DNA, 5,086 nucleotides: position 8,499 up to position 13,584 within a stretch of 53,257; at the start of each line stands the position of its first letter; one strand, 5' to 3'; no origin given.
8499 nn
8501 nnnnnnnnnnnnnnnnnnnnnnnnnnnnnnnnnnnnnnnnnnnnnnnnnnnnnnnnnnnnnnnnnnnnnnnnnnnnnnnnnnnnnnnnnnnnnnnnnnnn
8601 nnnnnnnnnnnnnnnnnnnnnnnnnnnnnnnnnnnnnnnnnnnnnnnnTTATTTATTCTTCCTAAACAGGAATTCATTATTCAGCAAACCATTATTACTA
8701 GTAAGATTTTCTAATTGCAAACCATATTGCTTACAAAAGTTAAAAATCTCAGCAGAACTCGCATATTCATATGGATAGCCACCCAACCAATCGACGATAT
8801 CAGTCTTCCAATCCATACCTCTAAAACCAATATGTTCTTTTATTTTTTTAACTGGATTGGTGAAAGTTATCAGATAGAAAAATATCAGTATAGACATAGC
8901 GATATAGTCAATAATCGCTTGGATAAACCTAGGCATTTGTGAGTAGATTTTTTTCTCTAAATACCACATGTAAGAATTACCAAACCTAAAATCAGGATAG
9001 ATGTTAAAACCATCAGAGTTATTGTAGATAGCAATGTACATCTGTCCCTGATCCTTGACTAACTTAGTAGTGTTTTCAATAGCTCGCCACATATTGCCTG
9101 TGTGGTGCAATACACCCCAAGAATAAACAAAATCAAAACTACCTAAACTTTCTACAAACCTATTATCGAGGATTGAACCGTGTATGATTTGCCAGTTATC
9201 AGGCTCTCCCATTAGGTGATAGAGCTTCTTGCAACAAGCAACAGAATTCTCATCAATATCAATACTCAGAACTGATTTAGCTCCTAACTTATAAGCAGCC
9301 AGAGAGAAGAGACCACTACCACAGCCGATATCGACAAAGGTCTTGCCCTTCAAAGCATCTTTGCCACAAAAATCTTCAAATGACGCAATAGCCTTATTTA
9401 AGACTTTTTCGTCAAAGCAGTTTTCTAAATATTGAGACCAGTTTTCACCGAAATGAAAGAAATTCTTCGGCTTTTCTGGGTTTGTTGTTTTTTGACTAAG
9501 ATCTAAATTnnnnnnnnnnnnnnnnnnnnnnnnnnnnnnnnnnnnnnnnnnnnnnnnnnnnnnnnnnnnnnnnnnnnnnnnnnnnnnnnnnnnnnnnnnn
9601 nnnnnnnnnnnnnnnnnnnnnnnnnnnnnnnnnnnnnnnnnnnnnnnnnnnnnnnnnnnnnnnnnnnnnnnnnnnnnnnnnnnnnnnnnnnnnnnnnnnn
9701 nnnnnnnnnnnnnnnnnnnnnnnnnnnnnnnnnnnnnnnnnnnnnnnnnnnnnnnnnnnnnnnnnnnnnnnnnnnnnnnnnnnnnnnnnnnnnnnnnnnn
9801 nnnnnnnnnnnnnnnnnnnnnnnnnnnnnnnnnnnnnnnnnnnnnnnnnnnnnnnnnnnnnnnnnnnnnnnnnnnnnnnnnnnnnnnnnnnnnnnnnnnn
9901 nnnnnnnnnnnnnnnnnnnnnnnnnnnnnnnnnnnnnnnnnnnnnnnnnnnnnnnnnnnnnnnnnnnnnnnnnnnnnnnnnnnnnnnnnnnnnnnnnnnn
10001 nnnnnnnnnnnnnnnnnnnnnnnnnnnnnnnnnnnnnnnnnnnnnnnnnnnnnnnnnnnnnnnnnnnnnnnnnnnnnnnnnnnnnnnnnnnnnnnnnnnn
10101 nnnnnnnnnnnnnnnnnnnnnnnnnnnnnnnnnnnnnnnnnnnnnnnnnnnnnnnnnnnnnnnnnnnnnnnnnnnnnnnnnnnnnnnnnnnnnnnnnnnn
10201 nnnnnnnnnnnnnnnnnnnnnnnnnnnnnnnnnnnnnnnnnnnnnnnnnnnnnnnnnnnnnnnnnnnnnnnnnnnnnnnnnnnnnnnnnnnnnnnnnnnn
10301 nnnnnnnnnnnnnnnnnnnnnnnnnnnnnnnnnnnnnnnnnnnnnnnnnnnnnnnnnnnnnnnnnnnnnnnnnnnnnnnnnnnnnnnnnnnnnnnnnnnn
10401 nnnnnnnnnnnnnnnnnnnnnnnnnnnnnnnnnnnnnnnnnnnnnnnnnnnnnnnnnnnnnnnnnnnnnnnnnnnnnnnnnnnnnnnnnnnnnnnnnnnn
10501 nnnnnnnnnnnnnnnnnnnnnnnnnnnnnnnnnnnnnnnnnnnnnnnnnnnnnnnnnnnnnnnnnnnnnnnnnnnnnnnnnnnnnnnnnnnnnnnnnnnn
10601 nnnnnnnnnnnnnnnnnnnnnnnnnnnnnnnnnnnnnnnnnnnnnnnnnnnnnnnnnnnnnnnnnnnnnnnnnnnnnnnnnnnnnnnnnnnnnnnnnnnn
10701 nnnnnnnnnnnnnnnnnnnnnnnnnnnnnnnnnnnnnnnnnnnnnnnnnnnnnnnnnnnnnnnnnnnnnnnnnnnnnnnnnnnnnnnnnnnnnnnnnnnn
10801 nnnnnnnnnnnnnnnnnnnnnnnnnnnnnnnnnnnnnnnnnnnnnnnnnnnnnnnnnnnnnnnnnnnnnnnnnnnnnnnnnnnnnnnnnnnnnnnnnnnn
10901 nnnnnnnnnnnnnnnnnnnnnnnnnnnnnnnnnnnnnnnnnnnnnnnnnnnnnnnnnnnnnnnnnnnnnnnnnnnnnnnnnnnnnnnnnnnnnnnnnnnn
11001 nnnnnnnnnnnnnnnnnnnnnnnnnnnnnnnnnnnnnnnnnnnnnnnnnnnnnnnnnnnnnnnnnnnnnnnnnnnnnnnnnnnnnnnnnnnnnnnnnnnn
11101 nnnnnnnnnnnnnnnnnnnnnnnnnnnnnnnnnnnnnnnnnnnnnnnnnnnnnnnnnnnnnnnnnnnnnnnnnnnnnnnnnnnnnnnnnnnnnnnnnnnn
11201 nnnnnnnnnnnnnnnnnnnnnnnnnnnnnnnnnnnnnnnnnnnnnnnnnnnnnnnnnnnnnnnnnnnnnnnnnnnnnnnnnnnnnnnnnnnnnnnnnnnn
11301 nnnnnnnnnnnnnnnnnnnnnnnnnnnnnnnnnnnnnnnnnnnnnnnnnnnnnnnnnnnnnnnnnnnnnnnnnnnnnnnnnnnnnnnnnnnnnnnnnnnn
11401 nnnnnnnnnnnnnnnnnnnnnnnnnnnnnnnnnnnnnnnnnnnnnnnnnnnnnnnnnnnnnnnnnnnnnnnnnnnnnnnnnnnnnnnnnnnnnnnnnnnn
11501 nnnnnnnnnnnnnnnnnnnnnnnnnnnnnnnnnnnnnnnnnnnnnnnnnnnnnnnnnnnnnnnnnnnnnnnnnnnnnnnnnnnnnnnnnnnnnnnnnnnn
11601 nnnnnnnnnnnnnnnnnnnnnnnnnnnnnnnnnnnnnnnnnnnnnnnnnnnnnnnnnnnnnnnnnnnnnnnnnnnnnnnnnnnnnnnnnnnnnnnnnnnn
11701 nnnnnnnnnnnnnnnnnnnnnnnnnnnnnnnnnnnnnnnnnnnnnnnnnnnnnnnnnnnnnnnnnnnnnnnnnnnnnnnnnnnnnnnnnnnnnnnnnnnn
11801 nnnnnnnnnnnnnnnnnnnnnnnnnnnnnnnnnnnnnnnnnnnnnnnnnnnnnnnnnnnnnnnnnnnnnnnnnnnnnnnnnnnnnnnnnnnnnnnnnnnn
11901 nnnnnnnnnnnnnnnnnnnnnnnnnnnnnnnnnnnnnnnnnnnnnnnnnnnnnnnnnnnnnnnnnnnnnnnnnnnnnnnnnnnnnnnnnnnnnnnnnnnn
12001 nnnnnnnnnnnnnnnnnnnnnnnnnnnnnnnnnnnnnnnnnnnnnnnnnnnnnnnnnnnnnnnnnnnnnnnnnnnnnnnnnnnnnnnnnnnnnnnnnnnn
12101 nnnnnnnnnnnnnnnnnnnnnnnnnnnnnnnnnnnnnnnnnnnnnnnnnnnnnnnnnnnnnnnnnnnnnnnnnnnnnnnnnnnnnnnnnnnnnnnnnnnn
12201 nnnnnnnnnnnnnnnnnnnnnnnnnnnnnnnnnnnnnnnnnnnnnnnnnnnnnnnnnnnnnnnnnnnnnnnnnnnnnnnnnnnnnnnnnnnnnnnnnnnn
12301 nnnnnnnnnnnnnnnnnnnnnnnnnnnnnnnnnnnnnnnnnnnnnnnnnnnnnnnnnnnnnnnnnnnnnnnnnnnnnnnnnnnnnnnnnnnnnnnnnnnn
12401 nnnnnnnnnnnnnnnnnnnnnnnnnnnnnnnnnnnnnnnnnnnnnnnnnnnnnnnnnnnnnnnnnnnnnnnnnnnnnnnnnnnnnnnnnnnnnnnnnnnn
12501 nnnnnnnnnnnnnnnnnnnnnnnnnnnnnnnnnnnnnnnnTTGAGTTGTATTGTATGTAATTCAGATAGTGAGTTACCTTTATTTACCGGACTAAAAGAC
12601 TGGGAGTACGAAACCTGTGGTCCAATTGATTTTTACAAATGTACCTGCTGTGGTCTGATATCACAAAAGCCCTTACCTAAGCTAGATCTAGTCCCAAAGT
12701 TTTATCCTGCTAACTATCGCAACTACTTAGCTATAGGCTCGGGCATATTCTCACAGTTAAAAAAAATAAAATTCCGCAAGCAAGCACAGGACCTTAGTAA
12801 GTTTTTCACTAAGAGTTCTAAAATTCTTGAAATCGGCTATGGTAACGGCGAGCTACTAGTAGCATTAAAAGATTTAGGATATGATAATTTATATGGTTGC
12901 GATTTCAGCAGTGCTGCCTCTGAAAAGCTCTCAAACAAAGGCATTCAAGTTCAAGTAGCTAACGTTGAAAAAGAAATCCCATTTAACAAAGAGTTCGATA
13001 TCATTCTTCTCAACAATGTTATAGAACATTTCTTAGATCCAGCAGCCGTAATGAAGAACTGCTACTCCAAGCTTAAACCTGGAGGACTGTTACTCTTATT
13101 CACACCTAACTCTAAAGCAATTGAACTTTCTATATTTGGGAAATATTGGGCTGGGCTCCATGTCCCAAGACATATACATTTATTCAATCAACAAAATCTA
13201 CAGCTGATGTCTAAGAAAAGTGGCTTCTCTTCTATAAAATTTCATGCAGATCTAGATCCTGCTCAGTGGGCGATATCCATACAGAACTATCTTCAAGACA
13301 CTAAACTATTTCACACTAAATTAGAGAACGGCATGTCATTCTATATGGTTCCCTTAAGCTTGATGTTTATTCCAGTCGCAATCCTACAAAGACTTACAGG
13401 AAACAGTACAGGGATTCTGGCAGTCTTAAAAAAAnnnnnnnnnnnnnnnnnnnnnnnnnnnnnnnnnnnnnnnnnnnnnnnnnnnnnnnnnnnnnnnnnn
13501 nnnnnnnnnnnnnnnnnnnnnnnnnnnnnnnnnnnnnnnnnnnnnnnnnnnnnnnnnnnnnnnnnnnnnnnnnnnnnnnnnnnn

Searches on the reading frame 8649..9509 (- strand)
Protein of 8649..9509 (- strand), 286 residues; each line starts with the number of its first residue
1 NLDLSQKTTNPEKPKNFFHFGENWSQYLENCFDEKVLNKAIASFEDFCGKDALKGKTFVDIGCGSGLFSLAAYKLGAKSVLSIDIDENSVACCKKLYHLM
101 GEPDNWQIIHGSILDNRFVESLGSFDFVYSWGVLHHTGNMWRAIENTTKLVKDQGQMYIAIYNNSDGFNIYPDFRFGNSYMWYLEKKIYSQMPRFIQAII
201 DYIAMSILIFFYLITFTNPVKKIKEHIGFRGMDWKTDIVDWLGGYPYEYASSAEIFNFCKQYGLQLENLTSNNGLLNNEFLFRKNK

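Call 99: search_protein_families(library=pfam, proteins=[window:8649-9509:-], max_evalue=0.001)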
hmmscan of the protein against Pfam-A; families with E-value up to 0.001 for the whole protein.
window:8649-9509:- (286 aa): 10 families
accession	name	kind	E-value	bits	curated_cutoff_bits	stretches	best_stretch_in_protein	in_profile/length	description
PF08241.18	Methyltransf_11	-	5.4e-14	53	21.2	1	59-159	1-95/95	Methyltransferase domain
PF13489.12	Methyltransf_23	-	9.1e-13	48.7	27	1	40-167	8-124/164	Methyltransferase domain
PF13649.12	Methyltransf_25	-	5.3e-12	46.7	27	1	59-155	2-97/97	Methyltransferase domain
PF08242.18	Methyltransf_12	-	1.8e-11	45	30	1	59-156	1-97/98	Methyltransferase domain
PF13847.12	Methyltransf_31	-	3e-11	43.7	27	1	54-163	3-113/145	Methyltransferase domain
PF06325.19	PrmA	-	1.1e-10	42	22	1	53-96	160-203/296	Ribosomal protein L11 methyltransferase (PrmA)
PF08003.17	Methyltransf_9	-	2.5e-08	33.7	23.8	1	52-152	113-210/315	Protein of unknown function (DUF1698)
PF05175.20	MTS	-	1.3e-05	25.4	23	1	54-164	31-143/170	Methyltransferase small domain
PF02353.26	CMAS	-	6.9e-05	22.7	27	1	47-159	54-164/273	Mycolic acid cyclopropane synthetase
PF01728.25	FtsJ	-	0.00017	22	24.1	1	54-139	21-106/181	FtsJ-like methyltransferase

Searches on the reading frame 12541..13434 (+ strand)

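Call 99: search_protein_families(library=pfam, proteins=[window:12541-13434:+], max_evalue=0.001)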
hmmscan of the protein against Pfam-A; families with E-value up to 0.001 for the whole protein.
window:12541-13434:+ (298 aa): 8 families
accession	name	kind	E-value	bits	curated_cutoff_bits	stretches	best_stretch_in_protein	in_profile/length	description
PF13489.12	Methyltransf_23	-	7.1e-27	94.6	27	1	83-230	14-160/164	Methyltransferase domain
PF08241.18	Methyltransf_11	-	6e-16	59.3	21.2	1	96-185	1-94/95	Methyltransferase domain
PF08242.18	Methyltransf_12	-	1.4e-13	51.8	30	1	96-184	1-98/98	Methyltransferase domain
PF13649.12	Methyltransf_25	-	1.9e-12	48.1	27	1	95-182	1-97/97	Methyltransferase domain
PF13847.12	Methyltransf_31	-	2.2e-10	40.8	27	1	91-190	3-113/145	Methyltransferase domain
PF07021.18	MetW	-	9.9e-07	29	21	1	83-174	5-98/193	Methionine biosynthesis protein MetW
PF05219.18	DREV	-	7.2e-06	25.7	26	1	90-184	93-184/265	DREV methyltransferase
PF01209.24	Ubie_methyltran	-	0.00058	19.7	20.1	0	79-187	36-152/233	ubiE/COQ5 methyltransferase family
